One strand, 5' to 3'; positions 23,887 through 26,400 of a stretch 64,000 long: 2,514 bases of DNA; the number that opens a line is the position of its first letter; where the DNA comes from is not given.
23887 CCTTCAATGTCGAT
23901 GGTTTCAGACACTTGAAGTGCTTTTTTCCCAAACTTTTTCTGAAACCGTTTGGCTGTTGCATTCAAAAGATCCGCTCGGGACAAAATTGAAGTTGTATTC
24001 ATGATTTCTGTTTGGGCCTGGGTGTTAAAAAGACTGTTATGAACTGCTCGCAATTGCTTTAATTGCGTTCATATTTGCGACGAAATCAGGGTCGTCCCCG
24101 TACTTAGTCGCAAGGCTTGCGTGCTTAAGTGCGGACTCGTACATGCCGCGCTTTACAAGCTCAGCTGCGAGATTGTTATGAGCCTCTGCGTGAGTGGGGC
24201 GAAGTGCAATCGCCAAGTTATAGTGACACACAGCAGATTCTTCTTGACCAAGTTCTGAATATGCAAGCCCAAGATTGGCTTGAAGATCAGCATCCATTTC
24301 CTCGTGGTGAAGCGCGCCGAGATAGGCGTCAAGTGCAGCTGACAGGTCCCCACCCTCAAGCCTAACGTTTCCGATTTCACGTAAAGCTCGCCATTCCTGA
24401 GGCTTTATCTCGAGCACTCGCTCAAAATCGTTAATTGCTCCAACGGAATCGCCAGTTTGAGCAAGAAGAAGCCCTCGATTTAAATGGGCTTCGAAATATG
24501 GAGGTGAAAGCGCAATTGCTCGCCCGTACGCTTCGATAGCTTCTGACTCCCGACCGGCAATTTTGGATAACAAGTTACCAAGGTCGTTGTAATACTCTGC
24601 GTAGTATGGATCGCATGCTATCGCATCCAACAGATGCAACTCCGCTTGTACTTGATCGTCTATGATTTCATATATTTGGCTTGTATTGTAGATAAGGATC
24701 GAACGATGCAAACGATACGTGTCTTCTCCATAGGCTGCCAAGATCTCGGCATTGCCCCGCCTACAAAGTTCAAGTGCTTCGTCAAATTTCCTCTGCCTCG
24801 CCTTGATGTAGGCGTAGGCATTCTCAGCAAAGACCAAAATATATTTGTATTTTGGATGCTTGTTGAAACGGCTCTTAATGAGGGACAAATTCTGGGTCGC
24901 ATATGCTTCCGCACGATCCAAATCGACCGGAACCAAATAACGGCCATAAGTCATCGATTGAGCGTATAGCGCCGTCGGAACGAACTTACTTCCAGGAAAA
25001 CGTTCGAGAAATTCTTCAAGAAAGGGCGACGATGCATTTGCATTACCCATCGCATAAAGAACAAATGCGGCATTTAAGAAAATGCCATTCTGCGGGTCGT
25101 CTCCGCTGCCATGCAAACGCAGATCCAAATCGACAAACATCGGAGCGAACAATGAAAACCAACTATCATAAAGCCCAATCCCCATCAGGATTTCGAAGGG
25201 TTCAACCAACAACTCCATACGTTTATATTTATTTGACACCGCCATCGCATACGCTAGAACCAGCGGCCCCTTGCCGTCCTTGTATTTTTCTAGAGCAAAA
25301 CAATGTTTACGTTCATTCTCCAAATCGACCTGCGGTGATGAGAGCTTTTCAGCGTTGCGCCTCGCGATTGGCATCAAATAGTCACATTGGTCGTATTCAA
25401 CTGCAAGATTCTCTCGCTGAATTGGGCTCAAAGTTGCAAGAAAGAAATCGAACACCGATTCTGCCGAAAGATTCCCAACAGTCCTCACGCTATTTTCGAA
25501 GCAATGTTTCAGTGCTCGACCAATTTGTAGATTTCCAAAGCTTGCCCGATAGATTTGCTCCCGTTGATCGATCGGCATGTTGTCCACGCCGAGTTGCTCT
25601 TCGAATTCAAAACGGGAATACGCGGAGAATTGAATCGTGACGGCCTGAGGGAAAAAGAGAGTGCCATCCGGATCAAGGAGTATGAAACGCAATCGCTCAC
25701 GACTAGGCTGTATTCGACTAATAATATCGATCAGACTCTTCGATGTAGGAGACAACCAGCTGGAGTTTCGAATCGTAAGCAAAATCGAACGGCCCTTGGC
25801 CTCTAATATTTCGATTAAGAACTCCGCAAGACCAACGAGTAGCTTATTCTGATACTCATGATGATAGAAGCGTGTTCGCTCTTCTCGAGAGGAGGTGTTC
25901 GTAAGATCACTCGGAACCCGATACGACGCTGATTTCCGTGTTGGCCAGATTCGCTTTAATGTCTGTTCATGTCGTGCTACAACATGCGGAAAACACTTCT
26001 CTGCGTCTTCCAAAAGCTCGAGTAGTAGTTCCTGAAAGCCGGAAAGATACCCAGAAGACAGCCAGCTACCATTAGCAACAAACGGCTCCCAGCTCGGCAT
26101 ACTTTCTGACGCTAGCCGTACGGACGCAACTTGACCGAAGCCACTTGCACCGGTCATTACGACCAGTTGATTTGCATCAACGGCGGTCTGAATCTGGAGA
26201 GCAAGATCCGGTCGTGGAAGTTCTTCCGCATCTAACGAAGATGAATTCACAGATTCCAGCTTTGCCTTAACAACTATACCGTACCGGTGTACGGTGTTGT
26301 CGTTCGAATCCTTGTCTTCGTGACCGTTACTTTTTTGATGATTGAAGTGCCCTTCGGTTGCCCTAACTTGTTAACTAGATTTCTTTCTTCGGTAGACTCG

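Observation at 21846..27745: Putative novel defence/conflict operon: unknown protein - Thr-rich peptide - inactive STAND-TPR - trypsin-endonuclease I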

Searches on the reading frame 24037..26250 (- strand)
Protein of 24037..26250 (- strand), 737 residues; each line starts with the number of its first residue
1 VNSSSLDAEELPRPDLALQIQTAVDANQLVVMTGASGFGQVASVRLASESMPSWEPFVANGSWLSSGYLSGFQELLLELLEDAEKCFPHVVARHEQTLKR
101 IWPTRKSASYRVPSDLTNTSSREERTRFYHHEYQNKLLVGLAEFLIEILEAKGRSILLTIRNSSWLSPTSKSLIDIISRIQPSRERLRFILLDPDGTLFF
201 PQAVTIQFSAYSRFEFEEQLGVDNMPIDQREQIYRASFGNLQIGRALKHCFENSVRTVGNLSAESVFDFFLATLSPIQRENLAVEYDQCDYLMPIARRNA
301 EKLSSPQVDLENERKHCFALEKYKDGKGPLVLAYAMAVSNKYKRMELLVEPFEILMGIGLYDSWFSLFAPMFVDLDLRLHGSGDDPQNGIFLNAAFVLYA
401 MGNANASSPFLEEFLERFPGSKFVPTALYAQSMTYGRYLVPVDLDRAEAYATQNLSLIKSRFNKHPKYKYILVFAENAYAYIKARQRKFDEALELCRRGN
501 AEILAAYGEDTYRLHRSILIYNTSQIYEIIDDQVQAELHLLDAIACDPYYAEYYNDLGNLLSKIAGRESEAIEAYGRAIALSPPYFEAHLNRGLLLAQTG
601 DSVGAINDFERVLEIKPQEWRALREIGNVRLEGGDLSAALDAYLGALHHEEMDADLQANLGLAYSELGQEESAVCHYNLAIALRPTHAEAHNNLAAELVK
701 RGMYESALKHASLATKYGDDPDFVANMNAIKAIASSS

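Call 3: search_protein_families(library=pfam, proteins=[window:24037-26250:-], max_evalue=0.01)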
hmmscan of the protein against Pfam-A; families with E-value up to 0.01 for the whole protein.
window:24037-26250:- (737 aa): 15 families
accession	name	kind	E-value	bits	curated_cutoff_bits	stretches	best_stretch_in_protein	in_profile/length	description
PF13414.12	TPR_11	-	4.9e-20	71.4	26.8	3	569-600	11-42/42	TPR repeat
PF13431.12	TPR_17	-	3.8e-18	64.6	24.4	2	540-572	2-33/34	Tetratricopeptide repeat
PF00515.34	TPR_1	-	6.6e-18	64.1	27.8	1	587-618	2-33/34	Tetratricopeptide repeat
PF07719.23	TPR_2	-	9.7e-15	53.9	27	1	587-618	2-33/34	Tetratricopeptide repeat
PF13181.12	TPR_8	-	1.6e-11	43.8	25.7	1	655-687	2-34/34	Tetratricopeptide repeat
PF13424.12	TPR_12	-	9.8e-10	38.9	30.1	0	654-684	45-75/77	Tetratricopeptide repeat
PF13432.12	TPR_16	-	6.8e-09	36.5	32.7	2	569-618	14-63/65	Tetratricopeptide repeat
PF13371.12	TPR_9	-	1.1e-08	35.4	35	1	570-618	13-61/73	Tetratricopeptide repeat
PF13428.12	TPR_14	-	1.6e-06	28.7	23.5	0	587-626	2-41/44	Tetratricopeptide repeat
PF14559.12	TPR_19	-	3.7e-06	27.6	25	0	565-624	4-65/68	Tetratricopeptide repeat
PF13174.12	TPR_6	-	7.8e-06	26.7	26.3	0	392-421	4-33/33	Tetratricopeptide repeat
PF13429.12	TPR_15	-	0.0014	18.6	26.2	0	593-702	153-262/280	Tetratricopeptide repeat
PF25064.1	ARM_TT21_5th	-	0.0019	18.9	27.8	0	600-680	15-98/117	TT21 fifth ARM repeats domain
PF13374.12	TPR_10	-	0.0048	17.3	27.5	0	551-581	2-31/42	Tetratricopeptide repeat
PF23914.1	TPR_CcmH_CycH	-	0.0056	17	42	0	566-643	64-144/158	Cytochrome c-type biogenesis protein H TPR domain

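Call 4: search_protein_families(library=padloc, proteins=[window:24037-26250:-], max_evalue=0.01)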
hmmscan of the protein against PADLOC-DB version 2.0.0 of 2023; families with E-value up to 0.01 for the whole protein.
window:24037-26250:- (737 aa): 1 family
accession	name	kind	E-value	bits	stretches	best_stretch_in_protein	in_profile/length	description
PDLC01171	TPR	-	4.1e-05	20.8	1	556-719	146-318/504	TPR repeats containing protein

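Call 6: search_protein_families(library=ncbifam, proteins=[window:24037-26250:-], max_evalue=0.01)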
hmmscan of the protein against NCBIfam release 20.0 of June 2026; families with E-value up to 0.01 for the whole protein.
window:24037-26250:- (737 aa): 16 families
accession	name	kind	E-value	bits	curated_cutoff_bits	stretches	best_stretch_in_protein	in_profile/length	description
NF040959.1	MamA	equivalog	5.9e-18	65.1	200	1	551-710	37-195/204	magnetosome protein MamA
TIGR02521.1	type_IV_pilW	equivalog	9.6e-16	58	154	2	631-716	42-127/234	type IV pilus biogenesis/stability protein PilW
NF033762.1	social_mot_Tgl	equivalog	1.1e-13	51.2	225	2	534-672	47-188/252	social motility TPR repeat lipoprotein Tgl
TIGR02917.1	PEP_TPR_lipo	equivalog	2.7e-09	35.5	312.2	1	551-708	465-621/899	XrtA/PEP-CTERM system TPR-repeat protein PrsT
NF002725.1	PRK02603.1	equivalog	7.8e-09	35.8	143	1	633-704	48-122/173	photosystem I assembly protein Ycf3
TIGR02552.1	LcrH_SycD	equivalog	7.9e-09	35.3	104.8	1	545-618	46-118/136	SycD/LcrH family type III secretion system chaperone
NF008391.2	PRK11189.1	equivalog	9.4e-09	35.2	250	1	514-619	62-166/297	lipoprotein NlpI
NF033920.0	C39_PA2778_fam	equivalog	8.1e-08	32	150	1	596-684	166-254/255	PA2778 family cysteine peptidase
NF033758.1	gliding_GltE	equivalog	4.2e-07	29.3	225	1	542-648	77-182/411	adventurous gliding motility TPR repeat lipoprotein GltE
NF047371.1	FlcA_CTERM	equivalog_domain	8e-06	24.6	300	1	544-649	431-536/646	periplasmic flagellar collar protein FlcA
NF047507.1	TPR_BatC_Lepto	exception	1.3e-05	24.8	175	1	633-694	71-136/214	TPR repeat-containing protein BatC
NF052312.1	T9SS_PorW_SprE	equivalog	0.00022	20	250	1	563-680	227-354/716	type IX secretion system periplasmic lipoprotein PorW/SprE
NF008520.0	PRK11447.1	equivalog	0.00092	17.1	858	1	620-715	270-362/1157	cellulose synthase complex outer membrane protein BcsC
NF052415.1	T3SS_chap_SctY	equivalog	0.00097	19.6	70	0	663-717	15-69/106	type III secretion apparatus assembly chaperone SctY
TIGR03302.1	OM_YfiO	subfamily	0.002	17.7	81.4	1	392-471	74-151/239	outer membrane protein assembly factor BamD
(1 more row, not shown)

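Call 13: find_homologous_proteins(query=window:24037-26250:-, region=1-480)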
Query window:24037-26250:-, residues 1-480 (480 aa): 111 proteins with E <= 0.001 among 8000 candidates.
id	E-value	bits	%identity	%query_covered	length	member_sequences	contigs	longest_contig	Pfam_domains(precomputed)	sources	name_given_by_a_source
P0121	0.0e+0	1078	100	100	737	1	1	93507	PF13431.13,PF13414.13,PF13428.13,PF14559.13,PF13371.13,PF00515.35,PF13424.13,PF13432.13,PF13429.13,PF13181.13,PF07719.24,PF13174.13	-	-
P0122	4.8e-184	631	61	98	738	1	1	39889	PF14559.13,PF13431.13,PF13414.13,PF13371.13,PF00515.35,PF13424.13,PF13432.13,PF13428.13,PF07719.24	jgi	jgi:tetratricopeptide (TPR) repeat protein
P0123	4.4e-183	627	60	99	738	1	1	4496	PF13431.13,PF13414.13,PF13371.13,PF00515.35,PF13424.13,PF13432.13,PF13428.13,PF13181.13,PF07719.24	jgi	jgi:Tfp pilus assembly protein PilF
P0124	9.4e-181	620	59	99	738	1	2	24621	PF13431.13,PF13414.13,PF13428.13,PF13191.13,PF14559.13,PF13371.13,PF00515.35,PF13424.13,PF13432.13,PF13181.13,PF07719.24,PF13174.13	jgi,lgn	jgi:tetratricopeptide (TPR) repeat protein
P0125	3.9e-180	618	62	94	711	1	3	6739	PF14559.13,PF13431.13,PF13414.13,PF13371.13,PF00515.35,PF13424.13,PF13432.13,PF13428.13,PF07719.24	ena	-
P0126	1.0e-179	616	59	98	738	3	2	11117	PF13431.13,PF13414.13,PF13371.13,PF00515.35,PF13424.13,PF13432.13,PF13428.13,PF13181.13,PF07719.24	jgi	jgi:tetratricopeptide (TPR) repeat protein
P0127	8.8e-177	607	60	98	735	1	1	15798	PF14559.13,PF13431.13,PF13414.13,PF13371.13,PF00515.35,PF13424.13,PF13432.13,PF13428.13,PF13181.13,PF07719.24,PF13174.13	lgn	-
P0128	4.0e-166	572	57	98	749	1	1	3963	PF13431.13,PF13414.13,PF13428.13,PF07721.21,PF14559.13,PF13371.13,PF00515.35,PF13424.13,PF13432.13,PF13181.13,PF07719.24,PF13174.13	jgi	jgi:tetratricopeptide (TPR) repeat protein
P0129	3.1e-164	565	56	99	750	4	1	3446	PF13431.13,PF13414.13,PF13371.13,PF00515.35,PF13424.13,PF13432.13,PF13428.13,PF13181.13,PF07719.24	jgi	jgi:tetratricopeptide (TPR) repeat protein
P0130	3.2e-162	559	55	98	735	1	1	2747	PF13431.13,PF13414.13,PF13176.13,PF13428.13,PF14559.13,PF13371.13,PF00515.35,PF13424.13,PF13432.13,PF13181.13,PF07719.24,PF13174.13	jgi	-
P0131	7.9e-161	554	56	98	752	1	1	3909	PF13431.13,PF23914.2,PF13414.13,PF13428.13,PF14559.13,PF13371.13,PF00515.35,PF13424.13,PF13432.13,PF13181.13,PF07719.24,PF13174.13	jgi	jgi:tetratricopeptide (TPR) repeat protein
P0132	1.1e-160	554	54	99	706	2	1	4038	PF14559.13,PF13431.13,PF13414.13,PF13371.13,PF00515.35,PF13424.13,PF13432.13,PF13428.13,PF13181.13,PF07719.24,PF13174.13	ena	-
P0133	2.1e-152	526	54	100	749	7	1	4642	PF14559.13,PF13431.13,PF13414.13,PF13371.13,PF00515.35,PF13424.13,PF13432.13,PF13428.13,PF07719.24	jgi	jgi:tetratricopeptide (TPR) repeat protein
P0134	7.4e-144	498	51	98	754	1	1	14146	PF13431.13,PF13414.13,PF00515.35,PF13424.13,PF13176.13,PF13432.13,PF13428.13,PF13181.13,PF07719.24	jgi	jgi:Tfp pilus assembly protein PilF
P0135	3.8e-142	493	63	77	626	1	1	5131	PF14559.13,PF13431.13,PF13414.13,PF13371.13,PF00515.35,PF13424.13,PF13432.13,PF13428.13,PF13429.13,PF13181.13,PF07719.24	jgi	jgi:tetratricopeptide (TPR) repeat protein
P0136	8.7e-141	488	50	99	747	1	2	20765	PF13431.13,PF13414.13,PF13371.13,PF00515.35,PF13424.13,PF13432.13,PF13428.13,PF13181.13,PF07719.24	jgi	jgi:tetratricopeptide (TPR) repeat protein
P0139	1.5e-136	474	49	98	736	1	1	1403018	PF14559.13,PF13431.13,PF13414.13,PF13371.13,PF00515.35,PF13424.13,PF13432.13,PF13428.13,PF13181.13,PF07719.24,PF13374.13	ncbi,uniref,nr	ncbi:tetratricopeptide repeat protein [Microvirga sp. VF16]|uniref:tetratricopeptide repeat protein 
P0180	1.2e-116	408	43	96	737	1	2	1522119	PF13431.13,PF13414.13,PF13176.13,PF13428.13,PF13374.13,PF14559.13,PF13371.13,PF00515.35,PF13424.13,PF13432.13,PF13181.13,PF07719.24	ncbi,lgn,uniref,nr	ncbi:hypothetical protein B488_13420 [Liberibacter crescens BT-1]|uniref:Uncharacterized protein n=1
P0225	7.4e-81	291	36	96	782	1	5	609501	PF13431.13,PF09976.16,PF13414.13,PF13176.13,PF12569.15,PF13428.13,PF13374.13,PF14559.13,PF13371.13,PF17874.8,PF00515.35,PF13424.13,PF13432.13,PF13181.13,PF07719.24,PF13174.13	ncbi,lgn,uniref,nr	ncbi:tetratricopeptide repeat protein [Bacillus cereus]|uniref:tetratricopeptide repeat protein n=1 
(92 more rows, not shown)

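Call 15: find_encoding_contigs(protein=P0122, flank=7000, max_places=1)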
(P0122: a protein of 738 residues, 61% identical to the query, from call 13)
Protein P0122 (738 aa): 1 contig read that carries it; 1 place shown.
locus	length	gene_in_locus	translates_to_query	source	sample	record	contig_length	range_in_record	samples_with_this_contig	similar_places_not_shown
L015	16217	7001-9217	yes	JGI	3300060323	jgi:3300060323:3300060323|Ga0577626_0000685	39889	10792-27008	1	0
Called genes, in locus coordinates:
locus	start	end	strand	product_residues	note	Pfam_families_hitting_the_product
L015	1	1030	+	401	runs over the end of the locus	PF09994:T6SS_Tle1-like_cat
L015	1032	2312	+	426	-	PF03265:DNase_II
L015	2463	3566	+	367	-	-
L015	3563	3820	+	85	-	-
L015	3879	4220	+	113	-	-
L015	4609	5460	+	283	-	-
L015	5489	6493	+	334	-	-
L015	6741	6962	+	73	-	-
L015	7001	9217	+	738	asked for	PF07719:TPR_2 (faint), PF13371:TPR_9 (faint), PF13424:TPR_12 (faint), PF13428:TPR_14 (faint), PF13432:TPR_16 (faint), PF00515:TPR_1 (faint), PF13414:TPR_11 (weak), PF13431:TPR_17 (weak), +1 more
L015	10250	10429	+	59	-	-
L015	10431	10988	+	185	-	PF18539:DUF5625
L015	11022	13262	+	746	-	PF26745:SPM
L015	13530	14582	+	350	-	PF07676:PD40 (faint)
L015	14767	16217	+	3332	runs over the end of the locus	PF26745:SPM, PF06594:HCBP_related (weak), PF00353:HemolysinCabind, PF00353:HemolysinCabind, PF06594:HCBP_related, PF06594:HCBP_related, PF06594:HCBP_related, PF00353:HemolysinCabind, +7 more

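Call 16: find_encoding_contigs(protein=P0139, flank=7000, max_places=1)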
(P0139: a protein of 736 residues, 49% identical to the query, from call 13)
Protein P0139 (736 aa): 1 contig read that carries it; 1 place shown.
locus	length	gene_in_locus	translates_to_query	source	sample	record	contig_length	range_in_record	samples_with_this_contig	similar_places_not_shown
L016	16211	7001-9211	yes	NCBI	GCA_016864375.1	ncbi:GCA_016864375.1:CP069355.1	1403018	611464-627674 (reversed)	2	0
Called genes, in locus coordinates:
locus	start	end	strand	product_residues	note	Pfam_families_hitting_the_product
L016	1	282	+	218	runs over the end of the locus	PF06226:DUF1007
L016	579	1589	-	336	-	PF13645:YkuD_2 (faint)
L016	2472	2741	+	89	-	-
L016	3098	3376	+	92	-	PF21834:DUF6894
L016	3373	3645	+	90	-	PF07238:PilZ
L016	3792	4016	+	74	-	-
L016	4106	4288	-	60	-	-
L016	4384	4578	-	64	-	-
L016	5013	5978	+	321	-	PF13737:DDE_Tnp_1_5, PF01609:DDE_Tnp_1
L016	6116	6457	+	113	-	PF00665:rve (weak)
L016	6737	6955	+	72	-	-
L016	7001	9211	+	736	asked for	PF13428:TPR_14 (faint), PF07719:TPR_2 (faint), PF13424:TPR_12 (faint), PF13374:TPR_10 (faint), PF14559:TPR_19 (faint), PF13371:TPR_9 (weak), PF00515:TPR_1 (weak), PF13432:TPR_16, +3 more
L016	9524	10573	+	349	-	PF10042:DUF2278, PF00932:LTD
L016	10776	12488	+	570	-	PF13091:PLDc_2 (weak)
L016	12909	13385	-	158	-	-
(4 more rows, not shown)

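Call 17: find_encoding_contigs(protein=P0180, flank=7000, max_places=1)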
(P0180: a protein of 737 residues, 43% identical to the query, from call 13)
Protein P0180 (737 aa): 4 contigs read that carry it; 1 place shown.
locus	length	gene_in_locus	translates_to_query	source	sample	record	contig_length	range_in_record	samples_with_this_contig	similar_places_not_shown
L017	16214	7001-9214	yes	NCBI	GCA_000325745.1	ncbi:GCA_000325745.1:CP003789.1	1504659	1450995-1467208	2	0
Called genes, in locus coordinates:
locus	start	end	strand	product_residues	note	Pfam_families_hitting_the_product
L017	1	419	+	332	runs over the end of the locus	PF08240:ADH_N, PF00107:ADH_zinc_N, PF13602:ADH_zinc_N_2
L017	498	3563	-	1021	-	PF00873:ACR_tran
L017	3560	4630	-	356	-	PF25973:BSH_CzcB (weak), PF25876:HH_MFP_RND, PF25954:Beta-barrel_RND_2 (faint), PF25989:YknX_C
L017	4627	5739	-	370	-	PF25973:BSH_CzcB, PF25876:HH_MFP_RND (weak)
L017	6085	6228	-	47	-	-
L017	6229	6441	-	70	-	PF00107:ADH_zinc_N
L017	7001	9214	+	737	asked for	PF13181:TPR_8 (faint), PF13371:TPR_9 (faint), PF13424:TPR_12 (faint), PF00515:TPR_1 (faint), PF07719:TPR_2 (faint), PF13176:TPR_7 (faint), PF13432:TPR_16 (weak), PF13414:TPR_11, +4 more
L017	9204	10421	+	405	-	PF07690:MFS_1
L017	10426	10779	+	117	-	PF11287:DUF3088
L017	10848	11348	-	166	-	PF01883:FeS_assembly_P, PF10609:ParA, PF01656:CbiA, PF13614:AAA_31 (weak)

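Call 18: find_encoding_contigs(protein=P0225, flank=7000, max_places=1)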
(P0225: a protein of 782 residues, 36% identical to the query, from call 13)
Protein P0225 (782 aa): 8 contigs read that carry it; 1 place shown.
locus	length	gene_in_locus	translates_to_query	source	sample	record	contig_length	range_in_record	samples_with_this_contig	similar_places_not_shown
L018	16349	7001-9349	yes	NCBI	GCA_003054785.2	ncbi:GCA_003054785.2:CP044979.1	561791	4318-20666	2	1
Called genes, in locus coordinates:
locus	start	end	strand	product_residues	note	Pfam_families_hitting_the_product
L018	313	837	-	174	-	-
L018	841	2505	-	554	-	PF04740:LXG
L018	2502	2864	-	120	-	PF13125:DUF3958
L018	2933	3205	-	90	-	-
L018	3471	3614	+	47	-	-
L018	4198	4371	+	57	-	PF15652:Tox-SHH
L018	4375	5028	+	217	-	PF14567:SUKH_5 (weak), PF09346:SMI1_KNR4, PF14568:SUKH_6 (weak)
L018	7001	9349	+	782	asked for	PF13176:TPR_7 (faint), PF14559:TPR_19 (faint), PF13424:TPR_12 (weak), PF13424:TPR_12 (weak), PF13414:TPR_11 (weak), PF00515:TPR_1, PF07719:TPR_2 (weak), PF13181:TPR_8 (weak), +9 more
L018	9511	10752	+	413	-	PF05977:MFS_3, PF07690:MFS_1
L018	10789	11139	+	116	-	PF07883:Cupin_2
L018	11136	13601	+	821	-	PF26550:Tricorn_2nd (faint), PF20434:BD-FAE (weak), PF12146:Hydrolase_4 (faint), PF00326:Peptidase_S9, PF01738:DLH (weak)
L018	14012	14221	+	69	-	-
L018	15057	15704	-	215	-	PF13640:2OG-FeII_Oxy_3, PF13661:2OG-FeII_Oxy_4 (weak)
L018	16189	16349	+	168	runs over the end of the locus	PF02441:Flavoprotein (weak)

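Call 25: find_related_loci(query=A1, collection=genome_contigs, flank=8000)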
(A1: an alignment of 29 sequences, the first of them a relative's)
Query A1 (737 aa) in genome_contigs; peptide patterns used: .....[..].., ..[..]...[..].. (x = any residue, [..] = any of these).
259 stretches matched a pattern; 55 encode a relative of the query (tblastn E <= 1e-3); 54 distinct loci.
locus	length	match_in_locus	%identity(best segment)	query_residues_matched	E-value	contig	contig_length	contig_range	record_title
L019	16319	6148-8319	53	14-737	0e+0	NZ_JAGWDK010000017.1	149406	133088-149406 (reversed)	Bradyrhizobium sp. sGM-13 S19-v1_n0017, whole genome shotgun sequence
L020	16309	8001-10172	53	14-737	0e+0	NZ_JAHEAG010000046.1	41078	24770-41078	Bradyrhizobium sp. SRL28 46, whole genome shotgun sequence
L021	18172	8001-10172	53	13-736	0e+0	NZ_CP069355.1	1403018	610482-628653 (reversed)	Microvirga sp. VF16 plasmid pMVF16-1, complete sequence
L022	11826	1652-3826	50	9-730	0e+0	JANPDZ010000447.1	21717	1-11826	MAG: Acidobacteriota bacterium isolate VAR_78_metabat_320 VAR_78_k141_1061524, whole genome shotgun sequence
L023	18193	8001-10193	48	3-730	0e+0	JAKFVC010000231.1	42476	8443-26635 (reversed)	MAG: Planctomycetaceae bacterium isolate D1_Bin_8 D1_0000733, whole genome shotgun sequence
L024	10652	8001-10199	48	10-737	0e+0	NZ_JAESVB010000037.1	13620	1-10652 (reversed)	Acidisoma silvae strain HW T2.11 contig00037, whole genome shotgun sequence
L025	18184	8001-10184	48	13-737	0e+0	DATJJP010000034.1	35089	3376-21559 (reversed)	MAG TPA_asm: Cyclobacteriaceae bacterium isolate SMAG_U15569 k141_12246573, whole genome shotgun sequence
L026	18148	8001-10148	47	16-731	0e+0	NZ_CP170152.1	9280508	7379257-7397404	Bradyrhizobium sp. Pha-3 chromosome, complete genome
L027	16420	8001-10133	48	20-730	0e+0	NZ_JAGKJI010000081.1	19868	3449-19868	Bradyrhizobium cenepequi strain CNPSo 4026 scaffold_80, whole genome shotgun sequence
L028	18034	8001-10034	52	51-730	0e+0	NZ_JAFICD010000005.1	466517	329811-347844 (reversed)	Duganella sp. 1411 Ga0454180_05, whole genome shotgun sequence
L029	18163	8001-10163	50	13-730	0e+0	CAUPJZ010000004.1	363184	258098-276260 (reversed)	MAG: uncultured Duganella sp. isolate m11-metabat.9 genome assembly, contig: m11-c9, whole genome shotgun sequence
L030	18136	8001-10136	47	20-731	0e+0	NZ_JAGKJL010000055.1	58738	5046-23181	Bradyrhizobium australafricanum strain WSM 4400 scaffold_54, whole genome shotgun sequence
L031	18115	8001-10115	47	20-724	0e+0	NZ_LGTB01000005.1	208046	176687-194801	Bradyrhizobium viridifuturi strain SEMIA 690 contig00005, whole genome shotgun sequence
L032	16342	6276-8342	51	13-700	0e+0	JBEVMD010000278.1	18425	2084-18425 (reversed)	MAG: Duganella sp. isolate T4R3BO.57.metabat2 T4R3BO.57.metabat2_k133_6033056, whole genome shotgun sequence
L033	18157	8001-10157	47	16-731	0e+0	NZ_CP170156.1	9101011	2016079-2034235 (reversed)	Bradyrhizobium sp. ma5 chromosome, complete genome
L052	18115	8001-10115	39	29-726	4e-133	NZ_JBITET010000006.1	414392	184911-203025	Micromonospora sp. NPDC051227 NPDC051227_120_D2.ctg-0006, whole genome shotgun sequence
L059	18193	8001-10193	51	4-733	0e+0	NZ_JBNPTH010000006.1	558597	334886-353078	Bradyrhizobium sp. HKCCYLS3077 NODE_6, whole genome shotgun sequence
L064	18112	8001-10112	35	27-730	4e-114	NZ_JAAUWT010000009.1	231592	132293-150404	Vibrio sp. S9_S30 contig00009, whole genome shotgun sequence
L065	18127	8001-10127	38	25-726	3e-129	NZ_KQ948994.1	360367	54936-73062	Streptomyces resistomycificus strain DSM 40133 PRJNA299235_s007, whole genome shotgun sequence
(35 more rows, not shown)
